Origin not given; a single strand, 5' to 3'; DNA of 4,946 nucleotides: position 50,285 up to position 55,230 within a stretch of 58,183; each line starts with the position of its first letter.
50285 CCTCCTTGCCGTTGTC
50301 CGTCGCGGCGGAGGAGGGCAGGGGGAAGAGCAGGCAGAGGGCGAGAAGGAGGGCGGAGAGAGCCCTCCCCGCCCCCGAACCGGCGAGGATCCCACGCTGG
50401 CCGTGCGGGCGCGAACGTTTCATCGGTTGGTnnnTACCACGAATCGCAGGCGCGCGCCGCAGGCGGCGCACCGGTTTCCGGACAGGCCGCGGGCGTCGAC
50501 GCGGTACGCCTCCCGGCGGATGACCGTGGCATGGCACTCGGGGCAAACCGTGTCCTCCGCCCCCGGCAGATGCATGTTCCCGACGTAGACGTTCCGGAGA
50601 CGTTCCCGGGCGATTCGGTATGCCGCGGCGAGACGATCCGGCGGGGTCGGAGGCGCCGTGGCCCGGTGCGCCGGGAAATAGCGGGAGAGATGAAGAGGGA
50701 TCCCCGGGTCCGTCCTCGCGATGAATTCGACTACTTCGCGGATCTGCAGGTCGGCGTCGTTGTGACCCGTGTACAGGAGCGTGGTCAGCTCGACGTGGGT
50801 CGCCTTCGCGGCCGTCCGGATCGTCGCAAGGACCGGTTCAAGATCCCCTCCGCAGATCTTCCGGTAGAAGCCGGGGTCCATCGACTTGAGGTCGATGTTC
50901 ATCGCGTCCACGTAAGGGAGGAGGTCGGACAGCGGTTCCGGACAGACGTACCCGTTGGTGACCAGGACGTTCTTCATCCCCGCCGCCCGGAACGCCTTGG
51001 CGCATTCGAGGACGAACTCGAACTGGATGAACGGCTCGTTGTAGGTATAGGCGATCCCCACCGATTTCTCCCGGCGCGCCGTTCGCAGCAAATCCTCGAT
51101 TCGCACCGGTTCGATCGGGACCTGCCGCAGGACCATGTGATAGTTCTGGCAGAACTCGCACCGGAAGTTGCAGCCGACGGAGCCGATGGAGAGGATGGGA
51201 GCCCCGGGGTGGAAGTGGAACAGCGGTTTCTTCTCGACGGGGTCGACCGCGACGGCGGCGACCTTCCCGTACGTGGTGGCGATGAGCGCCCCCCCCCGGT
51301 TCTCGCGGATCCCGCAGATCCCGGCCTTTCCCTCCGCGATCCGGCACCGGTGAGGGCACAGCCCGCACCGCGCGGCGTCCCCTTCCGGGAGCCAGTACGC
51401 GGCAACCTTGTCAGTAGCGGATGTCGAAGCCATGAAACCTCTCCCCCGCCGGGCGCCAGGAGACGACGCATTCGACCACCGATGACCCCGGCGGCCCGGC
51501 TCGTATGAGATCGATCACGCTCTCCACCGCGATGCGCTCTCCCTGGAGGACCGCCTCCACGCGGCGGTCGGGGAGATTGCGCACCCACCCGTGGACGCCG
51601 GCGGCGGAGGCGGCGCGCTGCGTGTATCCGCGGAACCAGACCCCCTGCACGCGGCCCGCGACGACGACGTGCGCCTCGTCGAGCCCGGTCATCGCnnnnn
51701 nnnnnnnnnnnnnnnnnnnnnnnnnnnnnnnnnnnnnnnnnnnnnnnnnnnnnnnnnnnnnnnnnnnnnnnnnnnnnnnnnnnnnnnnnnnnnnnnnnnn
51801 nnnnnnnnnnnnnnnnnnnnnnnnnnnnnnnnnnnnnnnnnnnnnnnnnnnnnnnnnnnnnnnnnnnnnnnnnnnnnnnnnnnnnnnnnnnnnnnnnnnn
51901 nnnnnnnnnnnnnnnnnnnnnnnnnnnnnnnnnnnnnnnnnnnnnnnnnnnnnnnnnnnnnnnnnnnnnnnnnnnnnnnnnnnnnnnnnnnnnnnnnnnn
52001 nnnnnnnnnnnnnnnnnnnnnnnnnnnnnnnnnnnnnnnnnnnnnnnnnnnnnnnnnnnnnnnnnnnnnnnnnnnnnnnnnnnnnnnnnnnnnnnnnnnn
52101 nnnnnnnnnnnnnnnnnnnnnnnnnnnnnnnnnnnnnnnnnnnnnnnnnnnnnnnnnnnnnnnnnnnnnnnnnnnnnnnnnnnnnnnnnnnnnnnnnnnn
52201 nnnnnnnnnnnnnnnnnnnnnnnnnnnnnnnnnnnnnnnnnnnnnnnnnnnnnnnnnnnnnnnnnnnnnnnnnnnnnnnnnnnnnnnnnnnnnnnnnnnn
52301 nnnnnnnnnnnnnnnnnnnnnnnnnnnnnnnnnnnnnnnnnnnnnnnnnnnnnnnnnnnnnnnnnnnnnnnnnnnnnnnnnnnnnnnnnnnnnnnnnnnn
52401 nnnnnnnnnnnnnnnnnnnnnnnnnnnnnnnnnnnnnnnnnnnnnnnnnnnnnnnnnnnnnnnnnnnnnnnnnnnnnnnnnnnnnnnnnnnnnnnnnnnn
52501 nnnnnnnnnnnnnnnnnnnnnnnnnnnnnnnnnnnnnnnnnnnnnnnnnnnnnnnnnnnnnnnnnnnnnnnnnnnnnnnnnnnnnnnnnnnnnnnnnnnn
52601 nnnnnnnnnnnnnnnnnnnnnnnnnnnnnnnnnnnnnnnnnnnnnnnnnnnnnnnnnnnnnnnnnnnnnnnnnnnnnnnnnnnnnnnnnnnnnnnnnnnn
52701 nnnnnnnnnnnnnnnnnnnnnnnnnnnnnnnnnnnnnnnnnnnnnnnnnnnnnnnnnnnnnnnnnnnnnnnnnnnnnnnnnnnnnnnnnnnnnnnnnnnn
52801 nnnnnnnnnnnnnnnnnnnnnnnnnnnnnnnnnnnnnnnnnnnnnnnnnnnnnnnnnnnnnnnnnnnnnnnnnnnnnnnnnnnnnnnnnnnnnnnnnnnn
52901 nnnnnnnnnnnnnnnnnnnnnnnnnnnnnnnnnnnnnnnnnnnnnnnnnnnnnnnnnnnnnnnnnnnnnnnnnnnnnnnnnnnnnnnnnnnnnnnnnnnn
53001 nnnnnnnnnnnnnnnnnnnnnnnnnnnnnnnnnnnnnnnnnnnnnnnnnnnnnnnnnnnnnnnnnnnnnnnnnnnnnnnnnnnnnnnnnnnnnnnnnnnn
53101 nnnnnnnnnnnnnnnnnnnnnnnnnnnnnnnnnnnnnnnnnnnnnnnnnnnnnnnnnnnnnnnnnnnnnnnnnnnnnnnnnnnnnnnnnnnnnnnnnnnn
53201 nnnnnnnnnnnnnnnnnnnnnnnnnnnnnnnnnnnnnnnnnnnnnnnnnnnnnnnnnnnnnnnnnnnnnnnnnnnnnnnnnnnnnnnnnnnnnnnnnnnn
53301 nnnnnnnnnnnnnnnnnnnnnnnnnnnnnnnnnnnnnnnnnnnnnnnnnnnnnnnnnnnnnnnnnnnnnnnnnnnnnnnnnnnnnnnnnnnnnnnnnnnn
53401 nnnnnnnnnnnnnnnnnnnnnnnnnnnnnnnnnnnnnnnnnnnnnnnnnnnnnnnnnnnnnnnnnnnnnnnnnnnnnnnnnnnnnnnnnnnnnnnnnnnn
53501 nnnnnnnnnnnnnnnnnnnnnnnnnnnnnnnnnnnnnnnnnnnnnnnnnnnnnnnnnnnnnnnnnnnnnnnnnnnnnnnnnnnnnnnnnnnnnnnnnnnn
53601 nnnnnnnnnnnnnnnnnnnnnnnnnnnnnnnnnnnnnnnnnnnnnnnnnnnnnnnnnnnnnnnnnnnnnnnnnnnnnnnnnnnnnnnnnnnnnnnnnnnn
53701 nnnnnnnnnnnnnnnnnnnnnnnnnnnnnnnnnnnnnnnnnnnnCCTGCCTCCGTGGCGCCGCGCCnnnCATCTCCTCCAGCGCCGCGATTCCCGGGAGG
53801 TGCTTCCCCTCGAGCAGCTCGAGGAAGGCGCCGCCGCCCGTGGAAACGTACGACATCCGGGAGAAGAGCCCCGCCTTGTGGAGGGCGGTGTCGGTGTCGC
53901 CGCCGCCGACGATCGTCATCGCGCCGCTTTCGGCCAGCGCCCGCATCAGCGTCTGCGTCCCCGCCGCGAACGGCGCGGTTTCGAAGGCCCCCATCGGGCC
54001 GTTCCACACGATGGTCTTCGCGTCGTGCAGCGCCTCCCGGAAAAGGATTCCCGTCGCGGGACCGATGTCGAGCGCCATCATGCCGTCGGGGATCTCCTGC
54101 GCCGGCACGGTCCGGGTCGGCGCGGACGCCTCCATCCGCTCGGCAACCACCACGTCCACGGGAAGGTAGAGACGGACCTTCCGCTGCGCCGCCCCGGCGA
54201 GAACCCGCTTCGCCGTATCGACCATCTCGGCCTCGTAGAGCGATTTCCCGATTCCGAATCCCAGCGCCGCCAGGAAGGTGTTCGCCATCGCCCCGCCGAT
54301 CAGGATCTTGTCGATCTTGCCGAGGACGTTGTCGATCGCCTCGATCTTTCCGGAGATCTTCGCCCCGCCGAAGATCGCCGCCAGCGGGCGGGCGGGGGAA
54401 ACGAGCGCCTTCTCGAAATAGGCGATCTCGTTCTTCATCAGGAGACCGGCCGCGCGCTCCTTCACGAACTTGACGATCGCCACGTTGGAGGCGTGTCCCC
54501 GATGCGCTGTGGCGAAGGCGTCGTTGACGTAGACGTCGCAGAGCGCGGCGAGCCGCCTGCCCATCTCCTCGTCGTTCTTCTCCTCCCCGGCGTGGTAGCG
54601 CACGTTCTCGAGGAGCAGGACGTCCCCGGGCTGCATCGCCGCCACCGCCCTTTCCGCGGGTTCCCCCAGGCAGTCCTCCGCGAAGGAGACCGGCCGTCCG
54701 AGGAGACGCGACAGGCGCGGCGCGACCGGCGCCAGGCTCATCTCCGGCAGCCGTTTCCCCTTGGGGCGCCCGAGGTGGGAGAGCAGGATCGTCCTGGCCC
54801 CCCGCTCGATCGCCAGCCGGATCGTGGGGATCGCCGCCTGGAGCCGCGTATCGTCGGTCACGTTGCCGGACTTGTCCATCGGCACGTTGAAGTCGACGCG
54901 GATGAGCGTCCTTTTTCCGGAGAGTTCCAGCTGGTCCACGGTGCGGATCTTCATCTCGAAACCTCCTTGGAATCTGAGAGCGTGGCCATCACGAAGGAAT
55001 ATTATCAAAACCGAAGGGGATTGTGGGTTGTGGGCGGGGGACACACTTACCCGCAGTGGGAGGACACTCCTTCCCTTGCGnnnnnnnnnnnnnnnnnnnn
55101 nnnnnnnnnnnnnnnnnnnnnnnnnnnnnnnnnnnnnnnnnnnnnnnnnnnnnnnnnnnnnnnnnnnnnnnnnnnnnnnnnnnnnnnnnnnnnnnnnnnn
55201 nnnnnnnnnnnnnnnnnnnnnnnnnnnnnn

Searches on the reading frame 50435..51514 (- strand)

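Call 50: search_protein_families(library=pfam, proteins=[window:50435-51514:-], max_evalue=0.00001)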
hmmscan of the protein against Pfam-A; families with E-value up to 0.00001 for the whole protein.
window:50435-51514:- (360 aa): 1 family
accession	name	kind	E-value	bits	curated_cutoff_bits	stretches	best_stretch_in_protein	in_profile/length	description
PF04055.27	Radical_SAM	-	9.1e-22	78.4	29.5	1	112-256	4-159/166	Radical SAM superfamily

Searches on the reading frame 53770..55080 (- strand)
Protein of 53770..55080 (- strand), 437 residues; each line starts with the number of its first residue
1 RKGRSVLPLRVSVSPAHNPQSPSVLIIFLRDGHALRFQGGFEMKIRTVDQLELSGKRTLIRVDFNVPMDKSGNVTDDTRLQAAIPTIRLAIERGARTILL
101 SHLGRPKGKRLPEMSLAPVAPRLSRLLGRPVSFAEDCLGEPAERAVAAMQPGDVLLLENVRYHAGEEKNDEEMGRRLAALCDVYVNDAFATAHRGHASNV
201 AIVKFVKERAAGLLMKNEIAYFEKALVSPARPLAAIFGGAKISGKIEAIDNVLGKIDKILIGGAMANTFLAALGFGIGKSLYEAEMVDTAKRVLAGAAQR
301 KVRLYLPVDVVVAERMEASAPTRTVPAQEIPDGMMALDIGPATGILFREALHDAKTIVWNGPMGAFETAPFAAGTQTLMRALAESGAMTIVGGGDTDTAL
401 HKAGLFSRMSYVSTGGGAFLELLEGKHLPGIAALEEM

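Call 50: search_protein_families(library=pfam, proteins=[window:53770-55080:-], max_evalue=0.00001)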
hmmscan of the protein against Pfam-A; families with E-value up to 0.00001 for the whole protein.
window:53770-55080:- (437 aa): 1 family
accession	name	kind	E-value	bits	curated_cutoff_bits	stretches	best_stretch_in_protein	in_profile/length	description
PF00162.24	PGK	-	1e-154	515.6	27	1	48-426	1-379/379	Phosphoglycerate kinase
